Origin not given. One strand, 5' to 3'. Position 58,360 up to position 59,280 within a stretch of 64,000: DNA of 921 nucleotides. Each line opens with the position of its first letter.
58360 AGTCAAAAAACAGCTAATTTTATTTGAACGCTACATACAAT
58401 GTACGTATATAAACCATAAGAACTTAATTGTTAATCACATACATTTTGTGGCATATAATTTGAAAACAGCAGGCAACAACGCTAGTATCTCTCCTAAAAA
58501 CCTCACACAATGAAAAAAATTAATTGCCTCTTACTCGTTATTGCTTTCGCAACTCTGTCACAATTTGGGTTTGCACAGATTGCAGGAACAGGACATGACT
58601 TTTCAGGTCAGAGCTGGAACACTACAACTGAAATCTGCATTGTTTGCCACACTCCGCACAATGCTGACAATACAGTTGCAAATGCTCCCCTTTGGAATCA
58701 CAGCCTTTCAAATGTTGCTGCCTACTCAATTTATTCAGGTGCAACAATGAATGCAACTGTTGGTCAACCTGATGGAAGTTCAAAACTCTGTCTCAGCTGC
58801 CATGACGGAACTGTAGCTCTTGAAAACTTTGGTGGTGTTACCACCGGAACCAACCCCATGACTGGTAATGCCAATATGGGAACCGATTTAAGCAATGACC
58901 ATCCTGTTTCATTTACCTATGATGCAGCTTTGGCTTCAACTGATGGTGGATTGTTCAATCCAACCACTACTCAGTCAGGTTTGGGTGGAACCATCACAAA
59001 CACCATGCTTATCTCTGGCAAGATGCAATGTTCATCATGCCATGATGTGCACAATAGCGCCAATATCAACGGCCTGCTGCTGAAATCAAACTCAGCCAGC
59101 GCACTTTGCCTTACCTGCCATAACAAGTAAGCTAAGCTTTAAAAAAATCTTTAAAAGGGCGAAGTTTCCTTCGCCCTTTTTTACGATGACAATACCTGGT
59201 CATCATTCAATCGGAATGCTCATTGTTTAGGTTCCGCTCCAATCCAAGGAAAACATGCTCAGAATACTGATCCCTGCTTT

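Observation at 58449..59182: Monocistronic tetrahaem cytochrome with OmcS-like motif spacing: candidate abundant extracellular or filament subunit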

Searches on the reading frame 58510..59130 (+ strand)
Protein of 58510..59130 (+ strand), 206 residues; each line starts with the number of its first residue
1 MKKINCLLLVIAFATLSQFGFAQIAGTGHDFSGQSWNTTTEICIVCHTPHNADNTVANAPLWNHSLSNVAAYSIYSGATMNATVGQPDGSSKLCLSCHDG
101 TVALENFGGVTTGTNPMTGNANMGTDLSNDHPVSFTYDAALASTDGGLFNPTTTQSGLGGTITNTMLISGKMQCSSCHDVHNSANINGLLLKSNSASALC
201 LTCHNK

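Call 3: search_protein_families(library=pfam, proteins=[window:58510-59130:+], max_evalue=0.01)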
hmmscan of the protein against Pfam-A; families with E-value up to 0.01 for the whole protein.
window:58510-59130:+ (206 aa): 5 families
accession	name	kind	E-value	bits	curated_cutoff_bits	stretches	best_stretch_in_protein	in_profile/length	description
PF09699.15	Paired_CXXCH_1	-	4.8e-12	45.8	20.6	1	172-206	7-38/41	Doubled CXXCH motif (Paired_CXXCH_1)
PF14522.11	Cytochrome_C7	-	1.6e-06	28.2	24.8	1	170-205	12-49/67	Cytochrome c7 and related cytochrome c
PF22113.1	Mtrc-MtrF_II-IV_dom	-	2.8e-05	24.2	30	1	34-205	23-164/176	Outer membrane cytochrome MtrC/MtrF-like, domains II/IV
PF14537.11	Cytochrom_c3_2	-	3.8e-05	24.5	25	0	168-205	54-79/79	Cytochrome c3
PF24734.1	DUF7685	-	0.0054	17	27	0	84-105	17-39/43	Domain of unknown function (DUF7685)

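Call 4: search_protein_families(library=ncbifam, proteins=[window:58510-59130:+], max_evalue=0.01)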
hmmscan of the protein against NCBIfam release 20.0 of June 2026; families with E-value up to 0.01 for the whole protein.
window:58510-59130:+ (206 aa): 9 families
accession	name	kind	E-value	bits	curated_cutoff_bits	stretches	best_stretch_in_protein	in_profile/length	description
TIGR01905.1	paired_CXXCH_1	subfamily_domain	2.8e-11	43.1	25.2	1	172-205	7-37/41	doubled CXXCH domain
TIGR03508.1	decahem_SO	subfamily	5.6e-10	39.1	192.2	1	167-205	139-175/258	DmsE family decaheme c-type cytochrome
NF041028.1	decahem_GSU2203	exception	5.9e-10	38.9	325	1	169-205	172-208/317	GSU2203 family decaheme c-type cytochrome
TIGR03146.1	cyt_nit_nrfB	equivalog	0.00014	22.1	166.6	0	171-205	109-142/145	cytochrome c nitrite reductase pentaheme subunit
TIGR03507.1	decahem_SO1788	subfamily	0.0002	20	209.3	1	30-103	233-307/672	OmcA/MtrC family decaheme c-type cytochrome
NF049875.1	NetB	exception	0.0031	17.3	380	0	170-206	162-197/211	Nrf-like electron transfer protein NetB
NF008659.0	PRK11659.1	equivalog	0.0047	16.6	184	0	171-205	135-168/188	cytochrome c nitrite reductase pentaheme subunit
TIGR03153.1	cytochr_NrfH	equivalog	0.0086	16.1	134.2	0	172-205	103-134/138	cytochrome c nitrite reductase small subunit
TIGR04315.1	octaheme_Shew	subfamily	0.0091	15.1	375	0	37-100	17-81/440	tetrathionate reductase family octaheme c-type cytochrome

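Call 5: search_solved_structures(query=window:58510-59130:+, max_evalue=10, show_alignments=3)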
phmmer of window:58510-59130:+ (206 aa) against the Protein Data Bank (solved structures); distinct sequences matched with E-value up to 10: 12.
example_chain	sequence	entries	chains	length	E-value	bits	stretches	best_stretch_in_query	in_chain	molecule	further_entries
7tfs_A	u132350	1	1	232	4.7e-27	98.1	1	10-206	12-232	Cytochrome c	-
9yuq_N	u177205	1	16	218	3.7e-26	95.2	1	3-206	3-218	Putative multiheme cytochrome c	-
8qbq_A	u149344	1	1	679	0.27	14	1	11-65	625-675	Extracellular iron oxide respiratory system surface decaheme cytochrome c component MtrC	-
8qbz_A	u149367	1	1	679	0.27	14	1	11-65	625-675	Extracellular iron oxide respiratory system surface decaheme cytochrome c component MtrC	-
8qc9_A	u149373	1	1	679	0.27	14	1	11-65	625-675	Extracellular iron oxide respiratory system surface decaheme cytochrome c component MtrC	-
4q0t_A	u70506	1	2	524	7.3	9.4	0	92-145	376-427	Eight-heme nitrite reductase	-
2zo5_A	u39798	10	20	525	7.3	9.3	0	92-145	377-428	Eight-heme nitrite reductase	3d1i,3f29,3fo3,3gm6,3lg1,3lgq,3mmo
2ot4_A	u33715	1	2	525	7.3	9.3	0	92-145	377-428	Eight-heme nitrite reductase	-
3owm_A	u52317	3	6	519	7.4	9.3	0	92-145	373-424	Eight-heme nitrite reductase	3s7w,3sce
3uu9_A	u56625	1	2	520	7.4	9.3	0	92-145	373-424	Eight-heme nitrite reductase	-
3rkh_A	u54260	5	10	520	7.4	9.3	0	92-145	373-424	Eight-heme nitrite reductase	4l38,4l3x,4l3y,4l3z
4q4u_A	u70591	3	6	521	7.5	9.3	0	92-145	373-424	Eight-heme nitrite reductase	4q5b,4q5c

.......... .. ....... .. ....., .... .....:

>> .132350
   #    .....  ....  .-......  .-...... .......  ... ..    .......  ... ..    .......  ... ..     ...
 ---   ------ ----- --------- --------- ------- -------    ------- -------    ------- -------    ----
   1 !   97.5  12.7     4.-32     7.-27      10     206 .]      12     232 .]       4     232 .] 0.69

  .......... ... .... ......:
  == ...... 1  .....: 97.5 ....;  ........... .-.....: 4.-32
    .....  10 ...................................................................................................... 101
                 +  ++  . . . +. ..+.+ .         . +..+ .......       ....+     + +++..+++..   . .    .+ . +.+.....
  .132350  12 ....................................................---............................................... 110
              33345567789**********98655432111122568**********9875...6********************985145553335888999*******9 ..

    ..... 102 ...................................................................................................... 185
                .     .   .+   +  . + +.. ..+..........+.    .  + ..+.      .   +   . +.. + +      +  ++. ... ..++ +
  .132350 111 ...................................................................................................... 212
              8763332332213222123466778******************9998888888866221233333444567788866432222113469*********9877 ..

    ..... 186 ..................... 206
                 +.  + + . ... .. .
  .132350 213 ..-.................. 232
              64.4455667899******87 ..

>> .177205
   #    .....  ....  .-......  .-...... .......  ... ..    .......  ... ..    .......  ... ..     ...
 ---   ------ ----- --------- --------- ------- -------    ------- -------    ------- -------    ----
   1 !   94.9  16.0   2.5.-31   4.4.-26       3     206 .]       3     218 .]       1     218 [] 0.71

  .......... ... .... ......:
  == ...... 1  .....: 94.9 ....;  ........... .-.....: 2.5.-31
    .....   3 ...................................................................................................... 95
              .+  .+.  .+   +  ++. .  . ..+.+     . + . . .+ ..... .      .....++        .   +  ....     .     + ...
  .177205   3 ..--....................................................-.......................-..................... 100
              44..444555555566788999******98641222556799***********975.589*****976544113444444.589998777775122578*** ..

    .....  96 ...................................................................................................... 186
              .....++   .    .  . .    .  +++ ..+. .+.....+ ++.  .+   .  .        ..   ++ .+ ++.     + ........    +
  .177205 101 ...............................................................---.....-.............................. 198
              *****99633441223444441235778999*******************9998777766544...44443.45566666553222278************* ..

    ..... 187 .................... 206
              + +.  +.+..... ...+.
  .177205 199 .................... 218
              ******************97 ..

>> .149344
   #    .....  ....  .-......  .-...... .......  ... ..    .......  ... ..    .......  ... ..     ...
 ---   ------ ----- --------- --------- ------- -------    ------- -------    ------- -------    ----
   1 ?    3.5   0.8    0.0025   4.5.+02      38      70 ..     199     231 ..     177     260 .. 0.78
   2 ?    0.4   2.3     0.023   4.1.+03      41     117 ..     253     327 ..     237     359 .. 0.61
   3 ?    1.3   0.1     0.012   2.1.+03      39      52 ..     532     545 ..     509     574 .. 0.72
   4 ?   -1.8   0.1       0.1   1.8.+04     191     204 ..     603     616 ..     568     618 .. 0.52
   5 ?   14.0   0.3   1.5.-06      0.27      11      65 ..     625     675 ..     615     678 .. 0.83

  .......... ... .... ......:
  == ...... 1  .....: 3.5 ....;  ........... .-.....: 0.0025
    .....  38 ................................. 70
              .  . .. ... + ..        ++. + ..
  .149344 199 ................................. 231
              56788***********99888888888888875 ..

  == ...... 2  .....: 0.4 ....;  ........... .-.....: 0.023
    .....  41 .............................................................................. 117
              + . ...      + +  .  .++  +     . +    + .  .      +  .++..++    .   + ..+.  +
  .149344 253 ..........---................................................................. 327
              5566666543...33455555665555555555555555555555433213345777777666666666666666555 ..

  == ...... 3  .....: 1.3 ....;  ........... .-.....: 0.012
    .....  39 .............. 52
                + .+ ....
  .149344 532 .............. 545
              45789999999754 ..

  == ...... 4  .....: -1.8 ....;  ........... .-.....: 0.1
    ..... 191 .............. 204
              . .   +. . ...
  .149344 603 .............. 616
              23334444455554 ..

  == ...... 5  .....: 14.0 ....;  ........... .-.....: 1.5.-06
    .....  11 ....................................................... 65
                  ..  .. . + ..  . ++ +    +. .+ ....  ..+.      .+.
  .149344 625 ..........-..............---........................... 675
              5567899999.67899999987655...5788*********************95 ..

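Call 8: find_homologous_proteins(query=window:58510-59130:+, max_evalue=0.001)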
Query window:58510-59130:+ (206 aa): 7920 proteins with E <= 0.001 among 8000 candidates; the best 120 are listed.
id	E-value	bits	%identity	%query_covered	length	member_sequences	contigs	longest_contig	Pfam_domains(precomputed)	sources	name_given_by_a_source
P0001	1.3e-130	451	98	100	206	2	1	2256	PF09699.16,PF14522.12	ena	-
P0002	1.2e-106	373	83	100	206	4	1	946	PF09699.16,PF14537.12,PF14522.12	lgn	-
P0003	3.2e-106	371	80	100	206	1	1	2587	PF09699.16,PF14537.12,PF14522.12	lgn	-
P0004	1.5e-105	369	80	100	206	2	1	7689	PF09699.16,PF14522.12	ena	-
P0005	1.6e-105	369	82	100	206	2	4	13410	PF09699.16,PF14522.12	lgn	-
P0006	2.5e-104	365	79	100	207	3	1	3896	PF09699.16,PF14537.12,PF14522.12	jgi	jgi:predicted CXXCH cytochrome family protein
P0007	5.4e-103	361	79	100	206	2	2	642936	PF09699.16,PF14537.12,PF14522.12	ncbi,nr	ncbi:MAG: cytochrome c3 family protein [Bacteroidales bacterium]|nr:cytochrome c3 family protein [Ba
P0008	1.1e-100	353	76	100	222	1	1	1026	PF09699.16,PF14522.12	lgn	-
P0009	3.2e-100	352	77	100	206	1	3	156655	PF09699.16,PF14522.12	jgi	jgi:predicted CXXCH cytochrome family protein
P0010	6.6e-100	351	78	100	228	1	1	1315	PF09699.16,PF14522.12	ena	-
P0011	9.8e-100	350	77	100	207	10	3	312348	PF09699.16,PF14522.12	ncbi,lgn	-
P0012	2.5e-99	349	77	100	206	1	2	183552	PF09699.16,PF14522.12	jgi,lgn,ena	-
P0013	7.8e-99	347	76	100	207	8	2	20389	PF09699.16,PF14522.12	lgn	-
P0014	1.1e-97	344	75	100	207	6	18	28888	PF09699.16,PF14537.12,PF14522.12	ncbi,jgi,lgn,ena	jgi:predicted CXXCH cytochrome family protein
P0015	4.6e-97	341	75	100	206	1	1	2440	PF09699.16,PF14522.12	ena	-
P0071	3.8e-85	303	65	100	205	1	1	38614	PF09699.16,PF14522.12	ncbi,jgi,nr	ncbi:MAG: cytochrome c3 family protein [Chlorobi bacterium]|nr:cytochrome c3 family protein [Chlorob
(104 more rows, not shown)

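Call 25: find_encoding_contigs(protein=window:58510-59130:+, flank=10000, max_places=3)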
Protein window:58510-59130:+ (206 aa): 2 contigs read that carry it; 2 places shown.
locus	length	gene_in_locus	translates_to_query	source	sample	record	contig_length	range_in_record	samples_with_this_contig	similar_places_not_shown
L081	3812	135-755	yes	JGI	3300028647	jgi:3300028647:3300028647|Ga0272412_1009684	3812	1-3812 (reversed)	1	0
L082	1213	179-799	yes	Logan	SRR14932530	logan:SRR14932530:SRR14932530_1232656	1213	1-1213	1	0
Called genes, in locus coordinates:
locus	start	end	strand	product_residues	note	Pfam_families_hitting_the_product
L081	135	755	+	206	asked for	PF14522:Cytochrome_C7 (faint), PF09699:Paired_CXXCH_1 (weak)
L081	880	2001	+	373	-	PF08450:SGL (faint), PF17170:DUF5128 (faint), PF01436:NHL (faint), PF06739:SBBP (faint)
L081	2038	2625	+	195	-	PF09699:Paired_CXXCH_1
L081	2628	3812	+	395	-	?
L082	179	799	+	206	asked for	PF14522:Cytochrome_C7 (faint), PF09699:Paired_CXXCH_1 (weak)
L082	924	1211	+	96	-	?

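Call 26: find_encoding_contigs(protein=P0007, flank=10000, max_places=2)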
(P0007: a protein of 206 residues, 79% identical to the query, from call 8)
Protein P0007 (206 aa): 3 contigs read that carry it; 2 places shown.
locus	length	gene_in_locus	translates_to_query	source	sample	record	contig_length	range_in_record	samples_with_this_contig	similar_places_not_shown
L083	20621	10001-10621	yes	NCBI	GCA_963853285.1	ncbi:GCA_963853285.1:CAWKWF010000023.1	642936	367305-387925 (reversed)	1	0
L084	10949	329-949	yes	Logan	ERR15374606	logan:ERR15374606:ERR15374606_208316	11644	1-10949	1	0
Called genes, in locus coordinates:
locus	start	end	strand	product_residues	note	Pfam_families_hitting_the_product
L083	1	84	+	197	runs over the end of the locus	PF13424:TPR_12 (faint), PF14559:TPR_19 (faint), PF13414:TPR_11 (faint), PF13431:TPR_17 (faint), PF00515:TPR_1 (weak), PF07719:TPR_2 (weak), PF25068:ARM_TT21_4th, PF12895:ANAPC3 (weak), +5 more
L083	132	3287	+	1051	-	PF05140:ResB, PF01578:Cytochrom_C_asm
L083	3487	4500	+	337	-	PF08450:SGL (faint), PF01731:Arylesterase (faint), PF06739:SBBP (faint), PF17170:DUF5128 (weak), PF01436:NHL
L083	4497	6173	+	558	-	PF13435:Cytochrome_C554 (faint), PF14522:Cytochrome_C7 (faint), PF14537:Cytochrom_c3_2 (faint), PF09699:Paired_CXXCH_1 (weak), PF22113:Mtrc-MtrF_II-IV_dom (weak)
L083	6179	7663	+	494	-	PF00672:HAMP, PF00512:HisKA, PF02518:HATPase_c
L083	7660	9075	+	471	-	PF00072:Response_reg, PF00158:Sigma54_activat, PF14532:Sigma54_activ_2, PF00004:AAA (weak), PF07724:AAA_2 (weak), PF07728:AAA_5, PF25601:AAA_lid_14, PF02954:HTH_8, +1 more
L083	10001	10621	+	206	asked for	PF14522:Cytochrome_C7 (faint), PF14537:Cytochrom_c3_2 (faint), PF09699:Paired_CXXCH_1 (weak)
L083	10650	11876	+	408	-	PF17170:DUF5128 (faint), PF01436:NHL (faint), PF08450:SGL (faint)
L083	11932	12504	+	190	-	PF09699:Paired_CXXCH_1 (weak), PF14537:Cytochrom_c3_2 (faint), PF09699:Paired_CXXCH_1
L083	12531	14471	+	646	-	-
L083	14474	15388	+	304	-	PF14522:Cytochrome_C7 (faint), PF14537:Cytochrom_c3_2 (faint), PF09699:Paired_CXXCH_1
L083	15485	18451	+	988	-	PF25575:TPR_BSK1_C (faint), PF00515:TPR_1 (faint), PF07719:TPR_2 (faint), PF10952:DUF2753 (faint), PF13176:TPR_7 (faint), PF13181:TPR_8 (faint), PF13414:TPR_11 (faint), PF13424:TPR_12 (faint), +4 more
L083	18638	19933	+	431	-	PF10509:GalKase_gal_bdg, PF00288:GHMP_kinases_N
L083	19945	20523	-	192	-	-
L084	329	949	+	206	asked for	PF14522:Cytochrome_C7 (faint), PF14537:Cytochrom_c3_2 (faint), PF09699:Paired_CXXCH_1 (weak)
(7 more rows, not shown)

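Call 27: find_encoding_contigs(protein=P0071, flank=10000, max_places=2)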
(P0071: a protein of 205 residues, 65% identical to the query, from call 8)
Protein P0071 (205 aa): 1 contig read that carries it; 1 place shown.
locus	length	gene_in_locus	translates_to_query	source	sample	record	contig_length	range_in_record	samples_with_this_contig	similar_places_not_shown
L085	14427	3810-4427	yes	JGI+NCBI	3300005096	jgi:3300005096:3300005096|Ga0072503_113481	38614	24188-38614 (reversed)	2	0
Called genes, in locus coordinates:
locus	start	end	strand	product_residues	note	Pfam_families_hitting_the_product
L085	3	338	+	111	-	?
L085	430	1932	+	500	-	PF00672:HAMP (weak), PF00512:HisKA, PF02518:HATPase_c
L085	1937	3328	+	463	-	PF00072:Response_reg, PF00493:MCM (weak), PF00158:Sigma54_activat, PF14532:Sigma54_activ_2, PF07724:AAA_2, PF07728:AAA_5, PF25601:AAA_lid_14, PF02954:HTH_8, +3 more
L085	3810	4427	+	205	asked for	PF14522:Cytochrome_C7 (faint), PF09699:Paired_CXXCH_1 (weak)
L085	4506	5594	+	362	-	PF01436:NHL (faint)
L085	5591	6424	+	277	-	-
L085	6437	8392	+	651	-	-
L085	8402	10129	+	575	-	PF02085:Cytochrom_CIII (faint), PF14522:Cytochrome_C7 (faint), PF14537:Cytochrom_c3_2 (faint), PF09699:Paired_CXXCH_1, PF22113:Mtrc-MtrF_II-IV_dom (weak), PF09699:Paired_CXXCH_1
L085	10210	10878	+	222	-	PF09699:Paired_CXXCH_1 (weak)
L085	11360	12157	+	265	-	PF00483:NTP_transferase, PF12804:NTP_transf_3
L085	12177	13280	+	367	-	PF00155:Aminotran_1_2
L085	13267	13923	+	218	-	PF01066:CDP-OH_P_transf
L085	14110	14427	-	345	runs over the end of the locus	PF14064:HmuY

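Call 28: predict_structure(alignment_id=A1)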
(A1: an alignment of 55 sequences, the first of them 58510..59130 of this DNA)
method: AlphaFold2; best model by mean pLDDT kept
length: 206 residues; sequences in the alignment: 55
mean_pLDDT: 45.6   pTM: 0.35
mean pLDDT of the five models: 45.6, 43.8, 43.2, 42.0, 38.7
residues with pLDDT >= 90: 8; 70-90: 9; 50-70: 40; < 50: 149
segments of 3 or more residues with pLDDT < 50: 21-24, 39-110, 120-137, 145-148, 168-206
pLDDT, mean of each block of 10 residues (from residue 1): 86 77 49 52 33 33 43 28 34 37 44 49 40 45 51 59 54 40 38 31 31
secondary structure, 60 per line:
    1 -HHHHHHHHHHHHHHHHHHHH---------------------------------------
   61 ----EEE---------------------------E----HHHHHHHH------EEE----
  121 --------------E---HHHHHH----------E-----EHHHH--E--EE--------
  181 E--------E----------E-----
elements in order: H2-21 E65-67 H100-107 E114-116 H139-144 H162-165

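Call 29: search_protein_representatives(protein=window:58510-59130:+)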
Query: 206 residues. Proteins with E-value up to 0.001 (for the whole library): 5208; up to 1e-10: 3450; up to 1e-30: 512. The best 150 are listed.
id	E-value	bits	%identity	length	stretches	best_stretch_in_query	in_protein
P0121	1.1e-113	394.1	42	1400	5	22-204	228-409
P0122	5.5e-98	342.8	48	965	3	24-205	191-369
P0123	1.6e-86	305.4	53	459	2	24-205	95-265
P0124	8.1e-70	250.8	62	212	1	11-206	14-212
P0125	5.7e-63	228.5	46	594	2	8-206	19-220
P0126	1.6e-62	227.0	45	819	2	22-204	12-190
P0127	1.5e-61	223.8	59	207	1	6-206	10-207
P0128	2.0e-57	210.4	56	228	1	16-206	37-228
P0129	1.1e-56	207.9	53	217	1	18-205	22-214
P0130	2.8e-56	206.6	52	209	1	6-206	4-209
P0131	9.1e-56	204.9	55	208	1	17-206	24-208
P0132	2.1e-55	203.8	54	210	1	22-206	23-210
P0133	4.3e-55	202.8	56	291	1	7-206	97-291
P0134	8.7e-55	201.7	55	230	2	21-188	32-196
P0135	3.2e-54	199.9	53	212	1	2-206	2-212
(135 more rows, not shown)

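Call 30: find_related_loci(query=window:58510-59130:+, collection=metagenome_contigs, flank=6000)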
Query window:58510-59130:+ (206 aa) in metagenome_contigs; peptide patterns used: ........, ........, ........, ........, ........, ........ (x = any residue, [..] = any of these).
338 stretches matched a pattern; 112 encode a relative of the query (tblastn E <= 1e-3); the best 80 are kept; 79 distinct loci.
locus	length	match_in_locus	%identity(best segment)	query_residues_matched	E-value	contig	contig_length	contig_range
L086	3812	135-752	100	1-206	6e-140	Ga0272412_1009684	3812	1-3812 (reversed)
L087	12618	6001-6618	77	1-206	6e-105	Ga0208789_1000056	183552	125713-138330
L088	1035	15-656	73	1-206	7e-109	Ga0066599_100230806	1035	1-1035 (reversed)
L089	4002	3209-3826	71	1-206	7e-99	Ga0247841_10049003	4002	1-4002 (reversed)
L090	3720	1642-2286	72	1-206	3e-98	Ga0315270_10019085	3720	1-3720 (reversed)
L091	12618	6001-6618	80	1-206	7e-97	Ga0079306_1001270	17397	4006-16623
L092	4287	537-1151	74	1-206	3e-96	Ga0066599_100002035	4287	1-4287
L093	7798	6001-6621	75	1-206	1e-93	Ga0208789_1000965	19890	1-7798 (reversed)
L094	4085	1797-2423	67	1-206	2e-89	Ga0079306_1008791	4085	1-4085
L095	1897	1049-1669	64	1-206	4e-90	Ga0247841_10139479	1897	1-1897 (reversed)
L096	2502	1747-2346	71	9-206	1e-86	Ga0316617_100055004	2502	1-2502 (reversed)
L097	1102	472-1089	66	1-206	8e-91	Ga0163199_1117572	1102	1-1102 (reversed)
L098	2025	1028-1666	62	1-206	1e-83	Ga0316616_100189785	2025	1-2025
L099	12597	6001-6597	62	8-206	7e-80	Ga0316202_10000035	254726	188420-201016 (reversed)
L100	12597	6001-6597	62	8-206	3e-79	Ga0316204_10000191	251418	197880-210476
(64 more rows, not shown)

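Call 74: search_solved_structures(query=A1, max_evalue=10)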
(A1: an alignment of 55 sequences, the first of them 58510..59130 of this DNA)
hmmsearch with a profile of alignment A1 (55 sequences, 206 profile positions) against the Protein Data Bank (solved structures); distinct sequences matched with E-value up to 10: 2.
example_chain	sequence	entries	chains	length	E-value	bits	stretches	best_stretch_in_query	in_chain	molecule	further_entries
7tfs_A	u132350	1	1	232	6.2e-39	137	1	10-206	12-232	Cytochrome c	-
9yuq_N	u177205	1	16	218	9e-37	129.9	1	3-206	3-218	Putative multiheme cytochrome c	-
